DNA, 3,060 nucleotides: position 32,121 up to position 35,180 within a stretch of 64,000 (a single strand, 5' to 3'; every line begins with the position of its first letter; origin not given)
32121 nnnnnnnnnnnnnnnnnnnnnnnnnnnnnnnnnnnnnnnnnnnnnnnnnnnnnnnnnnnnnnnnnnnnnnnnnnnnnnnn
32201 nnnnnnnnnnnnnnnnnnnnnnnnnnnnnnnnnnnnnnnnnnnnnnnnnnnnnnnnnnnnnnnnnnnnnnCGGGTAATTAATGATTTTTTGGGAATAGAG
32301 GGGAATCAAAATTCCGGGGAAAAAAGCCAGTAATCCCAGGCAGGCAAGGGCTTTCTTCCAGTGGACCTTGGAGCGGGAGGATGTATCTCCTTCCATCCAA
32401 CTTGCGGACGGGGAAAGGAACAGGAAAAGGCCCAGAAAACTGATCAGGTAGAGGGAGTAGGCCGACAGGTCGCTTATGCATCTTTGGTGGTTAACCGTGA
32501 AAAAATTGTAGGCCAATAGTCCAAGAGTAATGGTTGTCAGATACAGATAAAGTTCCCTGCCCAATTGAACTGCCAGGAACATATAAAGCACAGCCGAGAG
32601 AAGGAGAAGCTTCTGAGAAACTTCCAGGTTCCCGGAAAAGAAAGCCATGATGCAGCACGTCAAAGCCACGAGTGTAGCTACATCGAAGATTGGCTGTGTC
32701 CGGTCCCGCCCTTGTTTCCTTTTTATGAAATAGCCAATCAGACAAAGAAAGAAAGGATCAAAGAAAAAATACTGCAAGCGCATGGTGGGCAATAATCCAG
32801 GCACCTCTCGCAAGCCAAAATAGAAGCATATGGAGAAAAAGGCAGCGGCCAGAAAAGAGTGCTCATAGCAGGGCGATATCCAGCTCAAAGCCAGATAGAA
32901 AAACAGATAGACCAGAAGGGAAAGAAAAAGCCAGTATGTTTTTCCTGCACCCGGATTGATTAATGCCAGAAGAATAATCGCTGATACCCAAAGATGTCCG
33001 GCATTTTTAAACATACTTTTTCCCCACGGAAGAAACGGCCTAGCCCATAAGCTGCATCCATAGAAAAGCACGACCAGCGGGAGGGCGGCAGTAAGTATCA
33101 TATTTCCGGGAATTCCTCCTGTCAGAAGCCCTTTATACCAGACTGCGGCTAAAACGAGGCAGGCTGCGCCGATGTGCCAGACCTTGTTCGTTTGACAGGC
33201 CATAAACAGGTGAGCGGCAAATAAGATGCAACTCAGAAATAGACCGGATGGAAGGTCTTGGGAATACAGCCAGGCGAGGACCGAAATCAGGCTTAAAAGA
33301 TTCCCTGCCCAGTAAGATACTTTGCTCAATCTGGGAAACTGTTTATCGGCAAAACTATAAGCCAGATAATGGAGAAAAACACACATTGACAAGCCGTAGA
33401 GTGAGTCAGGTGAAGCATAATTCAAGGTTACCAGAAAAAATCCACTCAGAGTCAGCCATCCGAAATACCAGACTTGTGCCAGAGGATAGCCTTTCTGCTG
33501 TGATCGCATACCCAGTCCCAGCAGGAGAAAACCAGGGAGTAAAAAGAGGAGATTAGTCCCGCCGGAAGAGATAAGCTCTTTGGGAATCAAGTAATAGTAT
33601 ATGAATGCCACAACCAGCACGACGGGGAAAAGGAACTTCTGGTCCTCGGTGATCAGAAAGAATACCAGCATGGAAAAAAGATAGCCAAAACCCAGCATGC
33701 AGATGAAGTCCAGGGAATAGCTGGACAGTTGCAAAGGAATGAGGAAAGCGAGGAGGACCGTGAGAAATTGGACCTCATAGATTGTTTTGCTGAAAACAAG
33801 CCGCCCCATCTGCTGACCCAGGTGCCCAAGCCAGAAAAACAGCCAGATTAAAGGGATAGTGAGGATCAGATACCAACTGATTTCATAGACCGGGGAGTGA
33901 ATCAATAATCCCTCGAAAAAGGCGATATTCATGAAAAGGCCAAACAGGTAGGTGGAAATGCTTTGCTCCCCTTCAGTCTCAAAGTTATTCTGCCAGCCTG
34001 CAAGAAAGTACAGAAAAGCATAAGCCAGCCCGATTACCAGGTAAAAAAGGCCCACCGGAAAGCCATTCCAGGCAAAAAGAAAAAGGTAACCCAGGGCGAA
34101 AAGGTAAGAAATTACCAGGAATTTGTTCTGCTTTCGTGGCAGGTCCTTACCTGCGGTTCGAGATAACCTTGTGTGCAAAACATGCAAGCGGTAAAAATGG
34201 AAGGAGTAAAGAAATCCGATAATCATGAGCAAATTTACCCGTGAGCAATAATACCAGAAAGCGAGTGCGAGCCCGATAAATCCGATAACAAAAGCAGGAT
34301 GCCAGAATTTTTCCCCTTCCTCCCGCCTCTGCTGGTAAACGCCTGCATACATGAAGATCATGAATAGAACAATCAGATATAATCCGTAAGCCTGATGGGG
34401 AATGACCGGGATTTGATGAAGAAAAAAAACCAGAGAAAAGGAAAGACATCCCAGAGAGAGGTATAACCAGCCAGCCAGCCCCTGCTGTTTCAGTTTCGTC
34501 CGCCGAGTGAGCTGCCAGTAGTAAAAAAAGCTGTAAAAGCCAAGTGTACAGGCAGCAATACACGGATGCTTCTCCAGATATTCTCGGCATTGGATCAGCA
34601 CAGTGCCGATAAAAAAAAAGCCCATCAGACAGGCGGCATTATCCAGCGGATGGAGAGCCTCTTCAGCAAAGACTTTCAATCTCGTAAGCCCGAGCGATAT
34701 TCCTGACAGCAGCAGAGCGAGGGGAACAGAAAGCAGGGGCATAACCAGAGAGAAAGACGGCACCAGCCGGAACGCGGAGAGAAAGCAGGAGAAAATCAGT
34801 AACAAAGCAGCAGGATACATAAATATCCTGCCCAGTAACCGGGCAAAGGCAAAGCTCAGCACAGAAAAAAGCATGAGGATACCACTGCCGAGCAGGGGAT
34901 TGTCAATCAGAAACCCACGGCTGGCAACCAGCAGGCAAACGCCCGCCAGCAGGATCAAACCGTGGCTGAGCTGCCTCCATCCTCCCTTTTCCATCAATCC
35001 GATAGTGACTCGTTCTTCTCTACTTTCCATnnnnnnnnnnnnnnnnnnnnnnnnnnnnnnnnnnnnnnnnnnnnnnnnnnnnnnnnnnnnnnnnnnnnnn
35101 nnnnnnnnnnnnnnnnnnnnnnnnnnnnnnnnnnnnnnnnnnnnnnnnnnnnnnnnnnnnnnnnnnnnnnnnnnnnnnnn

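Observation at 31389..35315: Giant (~30-TM) integral membrane protein fused to a ~10-11-haem cytochrome c domain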

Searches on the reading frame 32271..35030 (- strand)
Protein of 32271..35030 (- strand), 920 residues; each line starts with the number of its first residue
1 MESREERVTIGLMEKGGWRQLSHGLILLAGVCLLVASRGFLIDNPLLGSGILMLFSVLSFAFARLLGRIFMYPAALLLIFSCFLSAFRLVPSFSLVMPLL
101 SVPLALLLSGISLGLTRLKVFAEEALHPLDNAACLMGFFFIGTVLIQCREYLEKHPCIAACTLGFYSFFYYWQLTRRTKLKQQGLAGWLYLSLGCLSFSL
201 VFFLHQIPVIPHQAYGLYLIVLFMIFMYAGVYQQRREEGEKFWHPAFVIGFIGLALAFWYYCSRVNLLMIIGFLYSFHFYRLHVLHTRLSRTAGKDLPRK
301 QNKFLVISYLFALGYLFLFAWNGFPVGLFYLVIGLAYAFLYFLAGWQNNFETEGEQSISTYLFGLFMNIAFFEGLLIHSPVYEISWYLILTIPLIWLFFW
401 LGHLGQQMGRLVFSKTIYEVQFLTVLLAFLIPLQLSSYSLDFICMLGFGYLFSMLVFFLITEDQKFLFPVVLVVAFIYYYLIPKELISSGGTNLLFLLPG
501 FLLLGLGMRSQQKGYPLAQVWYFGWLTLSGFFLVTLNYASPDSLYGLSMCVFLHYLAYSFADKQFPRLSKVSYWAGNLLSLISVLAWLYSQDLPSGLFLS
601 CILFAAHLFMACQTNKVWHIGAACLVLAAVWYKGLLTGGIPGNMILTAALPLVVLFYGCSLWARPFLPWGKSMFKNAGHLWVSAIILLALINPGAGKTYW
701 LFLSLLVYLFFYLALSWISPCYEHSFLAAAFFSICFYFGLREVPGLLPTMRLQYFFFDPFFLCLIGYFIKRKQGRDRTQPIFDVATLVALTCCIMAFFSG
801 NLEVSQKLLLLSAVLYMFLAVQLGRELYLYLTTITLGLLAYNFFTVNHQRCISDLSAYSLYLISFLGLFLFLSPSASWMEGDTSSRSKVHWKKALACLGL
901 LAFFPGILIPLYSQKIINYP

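Call 31: search_protein_representatives(alignment_id=A2)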
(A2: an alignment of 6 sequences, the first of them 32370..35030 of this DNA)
Query: 6 sequences, 890 profile positions. Proteins with E-value up to 0.001 (for the whole library): 51; up to 1e-10: 31; up to 1e-30: 5. The best 51 are listed.
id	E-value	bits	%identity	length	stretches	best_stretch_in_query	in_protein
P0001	0.0e+00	1536.6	-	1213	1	3-885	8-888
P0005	0.0e+00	1178.2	-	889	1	174-890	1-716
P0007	2.4e-92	327.2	-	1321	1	12-871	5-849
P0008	8.4e-63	229.4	-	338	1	12-349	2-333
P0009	6.4e-60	219.9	-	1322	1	10-868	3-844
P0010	1.5e-30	122.7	-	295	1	572-863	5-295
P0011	5.1e-30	121.0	-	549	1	11-555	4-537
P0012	8.9e-29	116.8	-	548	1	15-550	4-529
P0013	2.5e-28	115.4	-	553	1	10-553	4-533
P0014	3.6e-28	114.9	-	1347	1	8-869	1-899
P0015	4.3e-25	104.7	-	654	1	16-548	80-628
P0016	6.4e-25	104.1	-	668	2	16-560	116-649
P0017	7.3e-24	100.6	-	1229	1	24-872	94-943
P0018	9.1e-24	100.3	-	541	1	15-528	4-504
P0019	1.9e-23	99.2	-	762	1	572-875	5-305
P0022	2.0e-19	85.9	-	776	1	574-872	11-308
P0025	5.4e-17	77.9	-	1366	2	211-870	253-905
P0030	9.8e-15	70.4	-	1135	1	14-876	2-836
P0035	3.4e-11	58.7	-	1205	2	299-871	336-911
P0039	3.6e-10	55.3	-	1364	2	16-368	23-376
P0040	2.1e-09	52.8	-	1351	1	19-875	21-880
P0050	1.3e-04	36.9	-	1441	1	12-874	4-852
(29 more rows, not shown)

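Call 33: predict_structure(alignment_id=A2)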
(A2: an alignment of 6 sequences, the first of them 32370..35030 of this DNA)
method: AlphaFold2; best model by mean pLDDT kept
length: 887 residues; sequences in the alignment: 6
mean_pLDDT: 56.0   pTM: 0.43
mean pLDDT of the five models: 56.0, 49.8, 46.9, 43.5, 42.3
residues with pLDDT >= 90: 0; 70-90: 114; 50-70: 480; < 50: 293
segments of 3 or more residues with pLDDT < 50: 1-7, 9-28, 60-93, 178-183, 294-300, 380-382, 483-521, 526-539, 637-678, 690-703, 743-746, 800-808, 813-815, 823-834, 836-838, 841-843, 845-887
pLDDT, mean of each block of 10 residues (from residue 1): 42 45 48 51 51 51 44 44 44 50 55 53 52 55 55 61 63 53 54 67 62 66 74 60 66 73 68 72 64 50 67 68 62 75 71 70 79 62 54 75 77 79 70 54 57 60 60 59 44 38 44 47 48 45 60 63 58 69 68 61 65 62 59 51 40 38 38 46 50 43 51 50 58 57 50 58 59 56 61 53 49 49 46 49 47 46 46 35 30
secondary structure, 60 per line:
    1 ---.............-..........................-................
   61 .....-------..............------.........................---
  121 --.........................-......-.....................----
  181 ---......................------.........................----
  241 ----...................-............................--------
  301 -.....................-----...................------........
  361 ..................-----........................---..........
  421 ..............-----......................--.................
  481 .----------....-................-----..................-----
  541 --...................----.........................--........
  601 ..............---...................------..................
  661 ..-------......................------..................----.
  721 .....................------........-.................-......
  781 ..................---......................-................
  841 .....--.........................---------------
elements in order (helices of 4 or more, strands of 3 or more residues): H4-16 H18-43 H45-65 H73-86 H93-117 H123-147 H149-154 H156-176 H184-205 H212-236 H245-263 H265-292 H302-322 H328-346 H353-378 H384-407 H411-434 H440-461 H464-481 H492-495 H497-512 H518-535 H543-561 H566-590 H593-614 H618-636 H643-662 H670-691 H698-715 H720-741 H748-755 H757-773 H775-798 H802-823 H825-845 H848-872

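Call 39: find_encoding_contigs(protein=P0007, flank=8000, max_places=2)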
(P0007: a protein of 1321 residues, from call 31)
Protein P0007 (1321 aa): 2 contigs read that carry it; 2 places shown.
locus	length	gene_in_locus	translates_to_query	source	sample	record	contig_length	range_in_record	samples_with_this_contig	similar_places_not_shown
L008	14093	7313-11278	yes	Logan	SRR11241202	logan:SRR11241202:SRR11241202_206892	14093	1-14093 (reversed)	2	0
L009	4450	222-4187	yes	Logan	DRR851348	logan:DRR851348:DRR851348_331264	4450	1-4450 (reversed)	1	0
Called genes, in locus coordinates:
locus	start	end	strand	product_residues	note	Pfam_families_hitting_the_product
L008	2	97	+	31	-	?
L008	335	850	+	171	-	PF01584:CheW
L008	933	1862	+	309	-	PF03705:CheR_N, PF13649:Methyltransf_25 (faint), PF01739:CheR, PF08242:Methyltransf_12 (faint), PF08241:Methyltransf_11 (faint), PF01739:CheR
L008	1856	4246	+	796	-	PF02985:HEAT (faint), PF13513:HEAT_EZ (faint), PF13646:HEAT_2 (weak), PF20168:PDS5 (faint), PF21581:SCD (faint), PF13646:HEAT_2, PF13646:HEAT_2, PF03130:HEAT_PBS (weak), +7 more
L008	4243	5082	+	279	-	PF03705:CheR_N, PF01739:CheR, PF13489:Methyltransf_23, PF13847:Methyltransf_31 (faint), PF08241:Methyltransf_11 (weak), PF08242:Methyltransf_12 (weak), PF13649:Methyltransf_25 (weak)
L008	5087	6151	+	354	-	PF00072:Response_reg, PF01339:CheB_methylest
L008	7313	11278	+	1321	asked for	PF03264:Cytochrom_NNT (weak), PF02085:Cytochrom_CIII (faint), PF14522:Cytochrome_C7 (faint), PF14537:Cytochrom_c3_2 (faint)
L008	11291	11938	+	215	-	PF13183:Fer4_8, PF13187:Fer4_9 (weak), PF13534:Fer4_17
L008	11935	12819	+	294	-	PF02754:CCG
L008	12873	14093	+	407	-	?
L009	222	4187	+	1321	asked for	PF03264:Cytochrom_NNT (weak), PF02085:Cytochrom_CIII (faint), PF14522:Cytochrome_C7 (faint), PF14537:Cytochrom_c3_2 (faint)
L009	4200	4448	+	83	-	?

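Call 40: find_encoding_contigs(protein=P0022, flank=8000, max_places=2)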
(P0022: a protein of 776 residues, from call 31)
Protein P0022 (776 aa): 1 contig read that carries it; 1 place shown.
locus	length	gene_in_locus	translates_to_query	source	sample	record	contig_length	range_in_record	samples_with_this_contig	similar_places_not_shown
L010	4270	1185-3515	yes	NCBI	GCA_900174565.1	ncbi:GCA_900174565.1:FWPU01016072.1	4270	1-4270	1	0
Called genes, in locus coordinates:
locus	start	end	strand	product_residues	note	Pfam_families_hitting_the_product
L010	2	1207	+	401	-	?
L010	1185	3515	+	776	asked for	PF03264:Cytochrom_NNT, PF14522:Cytochrome_C7 (faint), PF14537:Cytochrom_c3_2 (weak)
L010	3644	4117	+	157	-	-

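Call 43: predict_structure(alignment_id=A3)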
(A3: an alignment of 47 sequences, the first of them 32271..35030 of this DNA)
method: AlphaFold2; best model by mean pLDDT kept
length: 920 residues; sequences in the alignment: 47
mean_pLDDT: 87.8   pTM: 0.76
mean pLDDT of the five models: 87.8, 86.5, 86.3, 84.7, 84.5
residues with pLDDT >= 90: 618; 70-90: 192; 50-70: 85; < 50: 25
segments of 3 or more residues with pLDDT < 50: 1-16, 875-879, 881-883
pLDDT, mean of each block of 10 residues (from residue 1): 41 48 69 79 90 86 79 90 93 89 95 92 85 94 95 96 97 86 83 97 96 95 97 85 92 96 96 97 92 75 93 96 95 98 90 78 97 91 85 97 96 95 94 85 94 97 94 93 83 93 97 96 96 92 95 97 95 96 93 93 96 95 94 89 90 95 92 94 90 79 94 95 95 95 91 95 96 93 94 84 89 91 80 77 72 67 67 52 51 65 63 58
secondary structure, 60 per line:
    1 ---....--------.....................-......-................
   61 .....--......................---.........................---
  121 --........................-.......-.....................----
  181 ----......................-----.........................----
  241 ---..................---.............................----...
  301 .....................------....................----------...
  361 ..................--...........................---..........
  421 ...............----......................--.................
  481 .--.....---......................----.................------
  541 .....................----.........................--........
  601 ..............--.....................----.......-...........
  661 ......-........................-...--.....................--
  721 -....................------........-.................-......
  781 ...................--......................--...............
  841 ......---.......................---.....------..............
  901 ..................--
elements in order (helices of 4 or more, strands of 3 or more residues): H4-7 H16-36 H38-43 H45-65 H68-89 H93-117 H123-146 H148-154 H156-176 H185-206 H212-236 H244-261 H265-293 H298-321 H328-347 H358-378 H381-407 H411-435 H440-461 H464-481 H484-488 H492-513 H518-534 H541-561 H566-590 H593-614 H617-637 H642-648 H650-666 H668-691 H698-718 H722-741 H748-755 H757-773 H775-799 H802-823 H826-846 H850-872 H876-880 H887-918
